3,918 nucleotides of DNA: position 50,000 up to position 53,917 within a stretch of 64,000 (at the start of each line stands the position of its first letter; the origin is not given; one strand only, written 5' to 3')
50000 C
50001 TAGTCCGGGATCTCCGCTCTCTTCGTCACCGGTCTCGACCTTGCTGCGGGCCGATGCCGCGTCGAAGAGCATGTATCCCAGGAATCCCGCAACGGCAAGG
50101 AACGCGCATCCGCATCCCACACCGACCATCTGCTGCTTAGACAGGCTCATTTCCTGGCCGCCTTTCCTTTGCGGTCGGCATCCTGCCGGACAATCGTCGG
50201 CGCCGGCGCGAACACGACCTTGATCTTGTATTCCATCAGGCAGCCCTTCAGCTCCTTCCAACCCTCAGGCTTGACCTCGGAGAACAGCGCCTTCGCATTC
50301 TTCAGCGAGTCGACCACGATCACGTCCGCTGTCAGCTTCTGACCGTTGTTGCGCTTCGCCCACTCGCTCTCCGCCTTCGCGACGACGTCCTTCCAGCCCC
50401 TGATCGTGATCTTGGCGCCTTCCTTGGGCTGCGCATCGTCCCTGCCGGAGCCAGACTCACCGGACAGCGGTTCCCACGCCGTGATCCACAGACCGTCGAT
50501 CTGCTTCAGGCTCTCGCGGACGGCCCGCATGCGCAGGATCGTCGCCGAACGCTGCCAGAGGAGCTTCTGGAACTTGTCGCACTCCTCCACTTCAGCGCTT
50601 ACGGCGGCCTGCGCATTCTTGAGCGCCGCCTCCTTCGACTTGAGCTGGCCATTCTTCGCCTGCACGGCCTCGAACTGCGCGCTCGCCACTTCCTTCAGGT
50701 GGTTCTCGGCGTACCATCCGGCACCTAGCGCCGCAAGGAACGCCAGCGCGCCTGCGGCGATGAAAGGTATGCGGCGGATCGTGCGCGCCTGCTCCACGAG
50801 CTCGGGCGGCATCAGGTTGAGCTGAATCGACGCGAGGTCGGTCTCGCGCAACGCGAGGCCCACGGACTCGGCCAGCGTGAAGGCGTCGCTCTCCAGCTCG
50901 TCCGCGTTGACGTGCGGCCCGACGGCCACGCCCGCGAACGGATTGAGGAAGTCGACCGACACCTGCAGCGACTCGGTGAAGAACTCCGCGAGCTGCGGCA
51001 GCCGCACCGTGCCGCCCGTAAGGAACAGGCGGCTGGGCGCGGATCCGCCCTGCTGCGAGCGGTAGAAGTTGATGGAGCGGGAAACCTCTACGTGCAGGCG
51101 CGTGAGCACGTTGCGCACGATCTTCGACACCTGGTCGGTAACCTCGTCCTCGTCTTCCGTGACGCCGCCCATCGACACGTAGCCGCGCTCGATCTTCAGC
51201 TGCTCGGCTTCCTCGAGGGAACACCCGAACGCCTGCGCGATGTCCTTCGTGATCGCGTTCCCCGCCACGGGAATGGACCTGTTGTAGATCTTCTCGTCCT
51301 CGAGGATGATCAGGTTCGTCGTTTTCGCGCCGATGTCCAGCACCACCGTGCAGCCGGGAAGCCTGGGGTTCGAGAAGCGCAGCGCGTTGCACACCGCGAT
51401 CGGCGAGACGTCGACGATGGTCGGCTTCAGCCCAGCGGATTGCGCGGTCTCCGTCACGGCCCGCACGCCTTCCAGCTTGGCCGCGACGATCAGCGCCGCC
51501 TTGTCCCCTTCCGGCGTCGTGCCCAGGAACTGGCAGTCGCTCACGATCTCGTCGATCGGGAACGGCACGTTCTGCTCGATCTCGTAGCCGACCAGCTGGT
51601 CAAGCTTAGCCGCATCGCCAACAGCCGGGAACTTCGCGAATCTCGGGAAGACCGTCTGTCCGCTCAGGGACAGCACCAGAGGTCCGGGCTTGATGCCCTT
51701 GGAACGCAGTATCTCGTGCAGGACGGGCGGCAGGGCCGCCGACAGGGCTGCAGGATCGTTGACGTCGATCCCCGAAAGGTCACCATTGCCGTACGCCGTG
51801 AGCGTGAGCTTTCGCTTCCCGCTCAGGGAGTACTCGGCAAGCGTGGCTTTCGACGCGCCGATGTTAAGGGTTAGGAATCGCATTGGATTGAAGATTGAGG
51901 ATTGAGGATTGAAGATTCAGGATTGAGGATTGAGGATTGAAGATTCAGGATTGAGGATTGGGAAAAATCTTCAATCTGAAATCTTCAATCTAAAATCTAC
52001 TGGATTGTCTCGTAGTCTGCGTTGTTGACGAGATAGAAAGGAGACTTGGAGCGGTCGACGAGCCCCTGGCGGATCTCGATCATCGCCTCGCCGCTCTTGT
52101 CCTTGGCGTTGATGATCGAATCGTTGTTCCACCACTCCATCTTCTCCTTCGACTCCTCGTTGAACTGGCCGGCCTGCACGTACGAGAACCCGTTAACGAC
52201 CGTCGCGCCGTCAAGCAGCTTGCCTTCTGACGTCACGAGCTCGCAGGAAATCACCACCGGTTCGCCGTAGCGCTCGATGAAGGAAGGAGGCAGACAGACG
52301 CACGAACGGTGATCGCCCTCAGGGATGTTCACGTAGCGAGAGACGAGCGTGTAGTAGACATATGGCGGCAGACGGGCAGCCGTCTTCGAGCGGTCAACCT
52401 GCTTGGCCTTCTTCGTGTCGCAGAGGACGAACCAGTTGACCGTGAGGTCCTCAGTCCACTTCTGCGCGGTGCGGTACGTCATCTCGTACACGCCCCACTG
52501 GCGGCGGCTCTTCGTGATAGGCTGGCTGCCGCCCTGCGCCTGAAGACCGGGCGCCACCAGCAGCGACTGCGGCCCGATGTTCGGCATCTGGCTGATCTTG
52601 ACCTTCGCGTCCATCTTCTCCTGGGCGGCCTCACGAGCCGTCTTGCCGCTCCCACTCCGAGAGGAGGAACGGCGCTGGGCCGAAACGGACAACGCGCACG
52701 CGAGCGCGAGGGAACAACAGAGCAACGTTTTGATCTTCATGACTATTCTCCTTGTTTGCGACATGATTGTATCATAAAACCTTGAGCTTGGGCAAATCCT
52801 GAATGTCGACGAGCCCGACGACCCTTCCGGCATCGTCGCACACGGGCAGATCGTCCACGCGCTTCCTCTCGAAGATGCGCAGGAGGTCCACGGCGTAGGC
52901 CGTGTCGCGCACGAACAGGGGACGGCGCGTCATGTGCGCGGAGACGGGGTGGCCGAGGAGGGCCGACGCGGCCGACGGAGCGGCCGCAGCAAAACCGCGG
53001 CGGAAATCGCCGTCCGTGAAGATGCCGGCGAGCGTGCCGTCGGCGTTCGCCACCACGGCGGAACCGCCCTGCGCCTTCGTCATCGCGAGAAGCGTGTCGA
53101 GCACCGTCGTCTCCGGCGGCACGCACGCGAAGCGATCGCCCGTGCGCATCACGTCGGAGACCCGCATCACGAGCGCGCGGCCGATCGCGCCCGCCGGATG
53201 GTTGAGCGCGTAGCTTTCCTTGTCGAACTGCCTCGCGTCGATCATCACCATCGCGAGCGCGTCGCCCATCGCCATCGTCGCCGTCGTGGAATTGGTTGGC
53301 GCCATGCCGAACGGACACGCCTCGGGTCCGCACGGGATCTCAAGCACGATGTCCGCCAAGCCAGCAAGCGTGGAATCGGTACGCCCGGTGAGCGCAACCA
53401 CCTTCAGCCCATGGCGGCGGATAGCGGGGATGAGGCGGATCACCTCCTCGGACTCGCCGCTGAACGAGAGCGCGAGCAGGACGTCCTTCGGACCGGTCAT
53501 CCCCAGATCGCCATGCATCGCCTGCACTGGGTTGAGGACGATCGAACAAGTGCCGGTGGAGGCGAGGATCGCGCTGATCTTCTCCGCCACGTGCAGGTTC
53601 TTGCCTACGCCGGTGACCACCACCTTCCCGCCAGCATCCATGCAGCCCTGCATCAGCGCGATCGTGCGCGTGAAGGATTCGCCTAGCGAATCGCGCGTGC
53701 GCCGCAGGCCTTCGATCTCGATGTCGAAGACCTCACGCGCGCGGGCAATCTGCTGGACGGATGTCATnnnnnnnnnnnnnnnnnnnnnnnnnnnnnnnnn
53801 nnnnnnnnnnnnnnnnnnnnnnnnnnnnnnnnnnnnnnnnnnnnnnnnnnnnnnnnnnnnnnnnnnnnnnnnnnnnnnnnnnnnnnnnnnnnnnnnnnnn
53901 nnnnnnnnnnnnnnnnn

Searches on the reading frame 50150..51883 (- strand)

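Call 89: search_protein_families(library=pfam, proteins=[window:50150-51883:-], max_evalue=0.00001)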
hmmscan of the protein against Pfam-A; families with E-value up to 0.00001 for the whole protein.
window:50150-51883:- (578 aa): 3 families
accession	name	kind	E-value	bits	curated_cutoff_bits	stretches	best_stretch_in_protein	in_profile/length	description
PF11104.14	PilM_2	-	1.5e-41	142.9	27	1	48-347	44-339/340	Type IV pilus assembly protein PilM;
PF14450.12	FtsA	-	2e-19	70.7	31.8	1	180-316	1-113/127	Cell division protein FtsA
PF06723.19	MreB_Mbl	-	1.2e-06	28.1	27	0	141-217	110-186/327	MreB/Mbl protein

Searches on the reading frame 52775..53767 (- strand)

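Call 89: search_protein_families(library=pfam, proteins=[window:52775-53767:-], max_evalue=0.00001)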
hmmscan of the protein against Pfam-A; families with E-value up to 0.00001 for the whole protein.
window:52775-53767:- (331 aa): 3 families
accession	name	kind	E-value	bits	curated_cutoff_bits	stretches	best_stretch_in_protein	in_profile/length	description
PF01380.27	SIS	-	1.2e-23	83.8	25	1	48-173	7-130/131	SIS domain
PF00571.33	CBS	-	1e-17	64.6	24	2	276-325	2-51/57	CBS domain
PF13580.11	SIS_2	-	3e-08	34.2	27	0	93-128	103-138/138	SIS domain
